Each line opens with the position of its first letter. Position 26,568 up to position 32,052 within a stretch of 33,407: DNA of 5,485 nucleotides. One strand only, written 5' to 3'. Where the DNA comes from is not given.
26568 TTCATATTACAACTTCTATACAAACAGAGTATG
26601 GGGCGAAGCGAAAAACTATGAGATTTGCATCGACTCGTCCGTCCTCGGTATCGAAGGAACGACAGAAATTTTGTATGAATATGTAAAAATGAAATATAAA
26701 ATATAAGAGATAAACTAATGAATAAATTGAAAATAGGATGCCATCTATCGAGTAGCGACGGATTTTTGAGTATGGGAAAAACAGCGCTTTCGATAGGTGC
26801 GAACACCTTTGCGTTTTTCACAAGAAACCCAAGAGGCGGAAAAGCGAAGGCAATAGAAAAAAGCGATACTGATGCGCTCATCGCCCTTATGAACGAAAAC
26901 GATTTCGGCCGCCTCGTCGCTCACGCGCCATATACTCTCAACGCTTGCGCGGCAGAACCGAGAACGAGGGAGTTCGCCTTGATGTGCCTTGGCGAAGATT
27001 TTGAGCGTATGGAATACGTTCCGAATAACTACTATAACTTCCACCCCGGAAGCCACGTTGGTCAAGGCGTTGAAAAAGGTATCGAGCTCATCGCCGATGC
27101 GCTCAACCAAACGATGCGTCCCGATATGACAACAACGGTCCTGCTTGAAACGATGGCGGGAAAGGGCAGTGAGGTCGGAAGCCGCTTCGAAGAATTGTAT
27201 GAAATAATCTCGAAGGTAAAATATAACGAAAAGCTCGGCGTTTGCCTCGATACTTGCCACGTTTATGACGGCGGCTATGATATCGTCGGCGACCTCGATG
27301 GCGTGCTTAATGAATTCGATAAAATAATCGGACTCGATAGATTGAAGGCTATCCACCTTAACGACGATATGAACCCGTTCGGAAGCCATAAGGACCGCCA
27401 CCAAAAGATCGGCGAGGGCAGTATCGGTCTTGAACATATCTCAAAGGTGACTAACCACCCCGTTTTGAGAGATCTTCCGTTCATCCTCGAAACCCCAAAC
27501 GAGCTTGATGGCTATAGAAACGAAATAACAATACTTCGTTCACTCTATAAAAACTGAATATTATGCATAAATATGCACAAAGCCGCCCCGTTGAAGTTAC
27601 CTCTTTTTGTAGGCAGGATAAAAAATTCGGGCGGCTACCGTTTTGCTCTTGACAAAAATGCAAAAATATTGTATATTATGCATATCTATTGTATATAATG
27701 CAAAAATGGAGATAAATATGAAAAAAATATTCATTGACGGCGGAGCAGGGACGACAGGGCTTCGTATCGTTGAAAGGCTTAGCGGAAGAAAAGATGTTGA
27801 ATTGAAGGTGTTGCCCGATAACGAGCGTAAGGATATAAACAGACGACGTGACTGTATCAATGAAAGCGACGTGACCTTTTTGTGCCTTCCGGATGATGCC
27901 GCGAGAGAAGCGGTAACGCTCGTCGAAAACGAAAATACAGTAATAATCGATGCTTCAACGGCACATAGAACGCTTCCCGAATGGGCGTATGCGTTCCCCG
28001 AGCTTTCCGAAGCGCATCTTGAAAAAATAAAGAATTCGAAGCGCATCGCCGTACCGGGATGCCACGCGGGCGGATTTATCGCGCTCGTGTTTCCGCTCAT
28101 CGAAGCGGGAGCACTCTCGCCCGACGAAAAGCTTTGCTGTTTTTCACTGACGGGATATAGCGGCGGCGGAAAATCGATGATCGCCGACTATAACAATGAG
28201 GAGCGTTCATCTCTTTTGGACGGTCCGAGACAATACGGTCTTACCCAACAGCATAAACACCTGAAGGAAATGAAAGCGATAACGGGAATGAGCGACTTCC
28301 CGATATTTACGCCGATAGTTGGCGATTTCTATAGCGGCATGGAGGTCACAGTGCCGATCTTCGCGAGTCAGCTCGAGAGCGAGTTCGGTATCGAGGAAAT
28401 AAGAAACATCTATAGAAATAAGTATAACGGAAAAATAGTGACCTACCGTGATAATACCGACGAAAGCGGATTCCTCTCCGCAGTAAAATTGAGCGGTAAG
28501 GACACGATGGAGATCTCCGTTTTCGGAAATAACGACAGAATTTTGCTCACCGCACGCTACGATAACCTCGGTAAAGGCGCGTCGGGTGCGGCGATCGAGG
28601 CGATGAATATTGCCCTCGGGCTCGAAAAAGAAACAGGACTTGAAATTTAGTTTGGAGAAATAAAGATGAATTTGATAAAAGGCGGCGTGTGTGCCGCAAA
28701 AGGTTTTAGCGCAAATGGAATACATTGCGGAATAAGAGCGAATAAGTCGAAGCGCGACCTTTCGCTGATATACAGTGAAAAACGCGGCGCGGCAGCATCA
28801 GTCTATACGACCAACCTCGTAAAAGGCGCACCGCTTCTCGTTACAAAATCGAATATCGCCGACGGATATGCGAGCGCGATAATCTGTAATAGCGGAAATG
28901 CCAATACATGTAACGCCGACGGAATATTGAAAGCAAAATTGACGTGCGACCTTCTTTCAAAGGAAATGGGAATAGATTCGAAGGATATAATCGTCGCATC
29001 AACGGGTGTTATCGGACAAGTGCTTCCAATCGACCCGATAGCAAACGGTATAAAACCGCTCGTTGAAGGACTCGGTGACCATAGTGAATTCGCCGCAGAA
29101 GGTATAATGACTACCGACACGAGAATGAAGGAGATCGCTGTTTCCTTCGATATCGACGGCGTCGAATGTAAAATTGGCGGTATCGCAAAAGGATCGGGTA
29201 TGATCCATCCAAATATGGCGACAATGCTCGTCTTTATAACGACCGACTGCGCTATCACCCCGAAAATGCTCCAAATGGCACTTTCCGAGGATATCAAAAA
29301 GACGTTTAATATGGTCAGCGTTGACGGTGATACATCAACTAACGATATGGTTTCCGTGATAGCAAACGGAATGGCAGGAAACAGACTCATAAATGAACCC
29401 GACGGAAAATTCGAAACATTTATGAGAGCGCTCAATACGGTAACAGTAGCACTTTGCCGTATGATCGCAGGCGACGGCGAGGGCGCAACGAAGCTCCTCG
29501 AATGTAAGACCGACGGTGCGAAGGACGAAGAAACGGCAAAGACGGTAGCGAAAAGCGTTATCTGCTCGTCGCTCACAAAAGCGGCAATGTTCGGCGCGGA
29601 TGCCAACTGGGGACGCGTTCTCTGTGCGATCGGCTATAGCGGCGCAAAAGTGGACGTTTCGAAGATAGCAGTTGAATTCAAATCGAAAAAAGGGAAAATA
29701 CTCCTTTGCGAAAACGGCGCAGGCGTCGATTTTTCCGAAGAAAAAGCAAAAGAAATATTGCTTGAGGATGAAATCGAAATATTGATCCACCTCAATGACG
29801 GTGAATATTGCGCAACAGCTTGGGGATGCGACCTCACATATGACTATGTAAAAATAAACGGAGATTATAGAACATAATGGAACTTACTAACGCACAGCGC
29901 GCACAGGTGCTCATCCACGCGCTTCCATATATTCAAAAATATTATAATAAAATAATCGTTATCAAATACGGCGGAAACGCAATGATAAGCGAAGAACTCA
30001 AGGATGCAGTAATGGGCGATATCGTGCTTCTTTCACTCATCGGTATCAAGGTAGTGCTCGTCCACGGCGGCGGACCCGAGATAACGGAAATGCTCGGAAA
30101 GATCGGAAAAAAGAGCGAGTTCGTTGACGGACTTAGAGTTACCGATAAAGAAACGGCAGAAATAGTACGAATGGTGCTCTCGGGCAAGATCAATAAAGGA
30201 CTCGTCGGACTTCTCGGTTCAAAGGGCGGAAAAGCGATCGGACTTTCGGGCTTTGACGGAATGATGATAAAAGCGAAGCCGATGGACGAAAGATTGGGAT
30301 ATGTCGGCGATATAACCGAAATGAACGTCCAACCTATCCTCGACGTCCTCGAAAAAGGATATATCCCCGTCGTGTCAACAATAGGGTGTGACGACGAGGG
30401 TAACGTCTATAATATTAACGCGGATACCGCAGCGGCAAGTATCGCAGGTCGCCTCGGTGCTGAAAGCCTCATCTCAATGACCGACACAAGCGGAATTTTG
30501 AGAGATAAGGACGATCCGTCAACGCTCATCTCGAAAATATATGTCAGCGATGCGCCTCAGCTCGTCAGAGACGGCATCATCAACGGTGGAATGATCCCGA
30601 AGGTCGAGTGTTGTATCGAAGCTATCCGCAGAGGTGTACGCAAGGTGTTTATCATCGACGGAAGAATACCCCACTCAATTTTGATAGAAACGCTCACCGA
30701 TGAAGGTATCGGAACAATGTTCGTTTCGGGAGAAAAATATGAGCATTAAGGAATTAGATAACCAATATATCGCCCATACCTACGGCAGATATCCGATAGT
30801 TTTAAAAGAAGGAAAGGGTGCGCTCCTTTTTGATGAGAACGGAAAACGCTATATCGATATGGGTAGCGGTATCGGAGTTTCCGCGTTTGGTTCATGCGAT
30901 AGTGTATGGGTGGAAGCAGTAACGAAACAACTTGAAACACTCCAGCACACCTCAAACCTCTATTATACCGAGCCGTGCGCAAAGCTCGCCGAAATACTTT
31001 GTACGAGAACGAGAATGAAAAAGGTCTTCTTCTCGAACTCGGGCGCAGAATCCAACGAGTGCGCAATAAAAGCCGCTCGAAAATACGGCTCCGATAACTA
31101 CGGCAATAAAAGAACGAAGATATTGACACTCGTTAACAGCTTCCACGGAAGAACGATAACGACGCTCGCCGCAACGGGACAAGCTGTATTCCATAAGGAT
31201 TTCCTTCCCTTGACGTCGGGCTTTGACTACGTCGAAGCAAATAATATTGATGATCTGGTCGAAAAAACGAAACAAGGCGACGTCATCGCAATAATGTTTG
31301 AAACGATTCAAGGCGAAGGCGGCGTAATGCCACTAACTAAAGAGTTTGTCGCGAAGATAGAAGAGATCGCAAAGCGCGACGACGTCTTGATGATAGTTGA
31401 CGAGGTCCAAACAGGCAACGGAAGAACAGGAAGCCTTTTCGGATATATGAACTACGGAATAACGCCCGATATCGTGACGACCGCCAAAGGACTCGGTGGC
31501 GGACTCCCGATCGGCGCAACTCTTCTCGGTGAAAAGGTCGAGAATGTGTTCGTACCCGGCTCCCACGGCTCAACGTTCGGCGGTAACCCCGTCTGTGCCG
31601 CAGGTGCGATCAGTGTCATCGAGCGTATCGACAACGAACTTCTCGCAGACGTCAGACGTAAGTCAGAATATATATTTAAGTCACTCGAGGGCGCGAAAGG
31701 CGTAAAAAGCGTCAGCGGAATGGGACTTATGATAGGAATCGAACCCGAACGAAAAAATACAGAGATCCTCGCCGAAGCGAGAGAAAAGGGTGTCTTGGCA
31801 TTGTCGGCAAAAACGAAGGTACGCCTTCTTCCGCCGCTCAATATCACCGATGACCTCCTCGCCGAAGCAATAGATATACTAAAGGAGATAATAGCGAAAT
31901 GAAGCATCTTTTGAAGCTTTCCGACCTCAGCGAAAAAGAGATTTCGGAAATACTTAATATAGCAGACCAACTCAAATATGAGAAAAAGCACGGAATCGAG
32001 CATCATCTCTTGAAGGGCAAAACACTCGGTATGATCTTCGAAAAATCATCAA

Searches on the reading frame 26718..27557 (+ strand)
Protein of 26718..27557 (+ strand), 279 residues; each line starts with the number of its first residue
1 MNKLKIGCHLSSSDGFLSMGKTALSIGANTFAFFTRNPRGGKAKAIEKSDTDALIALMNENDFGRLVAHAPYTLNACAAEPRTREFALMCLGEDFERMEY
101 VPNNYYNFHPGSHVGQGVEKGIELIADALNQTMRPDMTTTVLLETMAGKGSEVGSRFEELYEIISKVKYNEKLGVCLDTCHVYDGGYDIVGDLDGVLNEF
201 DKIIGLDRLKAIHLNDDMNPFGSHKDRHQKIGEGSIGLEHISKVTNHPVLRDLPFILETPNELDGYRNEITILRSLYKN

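Call 10: search_protein_families(library=pfam, proteins=[window:26718-27557:+])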
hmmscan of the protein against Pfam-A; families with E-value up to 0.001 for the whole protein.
window:26718-27557:+ (279 aa): 1 family
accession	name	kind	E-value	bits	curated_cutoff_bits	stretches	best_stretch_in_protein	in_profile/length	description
PF01261.30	AP_endonuc_2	-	6.9e-48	163.9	31.1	1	23-275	4-248/249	Xylose isomerase-like TIM barrel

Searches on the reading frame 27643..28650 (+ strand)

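Call 83: search_protein_families(library=pfam, proteins=[window:27643-28650:+], max_evalue=0.00001)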
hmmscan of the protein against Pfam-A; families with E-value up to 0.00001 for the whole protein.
window:27643-28650:+ (335 aa): 2 families
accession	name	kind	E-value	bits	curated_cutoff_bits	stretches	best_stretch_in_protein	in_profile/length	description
PF22698.1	Semialdhyde_dhC_1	-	8.3e-21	75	27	1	140-308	1-165/165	Semialdehyde dehydrogenase, dimerisation domain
PF01118.30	Semialdhyde_dh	-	1.1e-09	39.2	26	1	68-128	60-120/121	Semialdehyde dehydrogenase, NAD binding domain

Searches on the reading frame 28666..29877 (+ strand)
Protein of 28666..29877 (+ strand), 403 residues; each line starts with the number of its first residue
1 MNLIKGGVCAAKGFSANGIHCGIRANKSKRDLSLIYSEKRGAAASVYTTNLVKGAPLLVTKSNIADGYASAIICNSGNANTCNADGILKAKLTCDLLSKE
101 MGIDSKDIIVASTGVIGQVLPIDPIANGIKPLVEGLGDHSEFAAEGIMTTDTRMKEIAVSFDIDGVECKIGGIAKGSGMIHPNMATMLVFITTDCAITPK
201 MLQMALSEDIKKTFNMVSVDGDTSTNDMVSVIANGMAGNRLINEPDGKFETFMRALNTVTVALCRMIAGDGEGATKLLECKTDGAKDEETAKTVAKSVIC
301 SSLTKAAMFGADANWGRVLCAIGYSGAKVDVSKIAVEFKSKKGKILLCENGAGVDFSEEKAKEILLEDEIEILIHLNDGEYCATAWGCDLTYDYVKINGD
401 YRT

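Call 83: search_protein_families(library=pfam, proteins=[window:28666-29877:+], max_evalue=0.00001)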
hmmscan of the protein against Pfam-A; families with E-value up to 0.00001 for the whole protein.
window:28666-29877:+ (403 aa): 1 family
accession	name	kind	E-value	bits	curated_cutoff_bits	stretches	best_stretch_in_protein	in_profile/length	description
PF01960.23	ArgJ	-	9.2e-145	482.5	32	1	16-403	2-377/377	ArgJ family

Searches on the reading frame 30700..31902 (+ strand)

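Call 83: search_protein_families(library=pfam, proteins=[window:30700-31902:+], max_evalue=0.00001)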
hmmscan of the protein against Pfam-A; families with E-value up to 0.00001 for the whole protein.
window:30700-31902:+ (400 aa): 1 family
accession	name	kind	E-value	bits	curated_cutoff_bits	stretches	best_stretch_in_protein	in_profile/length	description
PF00202.27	Aminotran_3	-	3e-105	352.6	30.5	1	24-398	2-403/403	Aminotransferase class-III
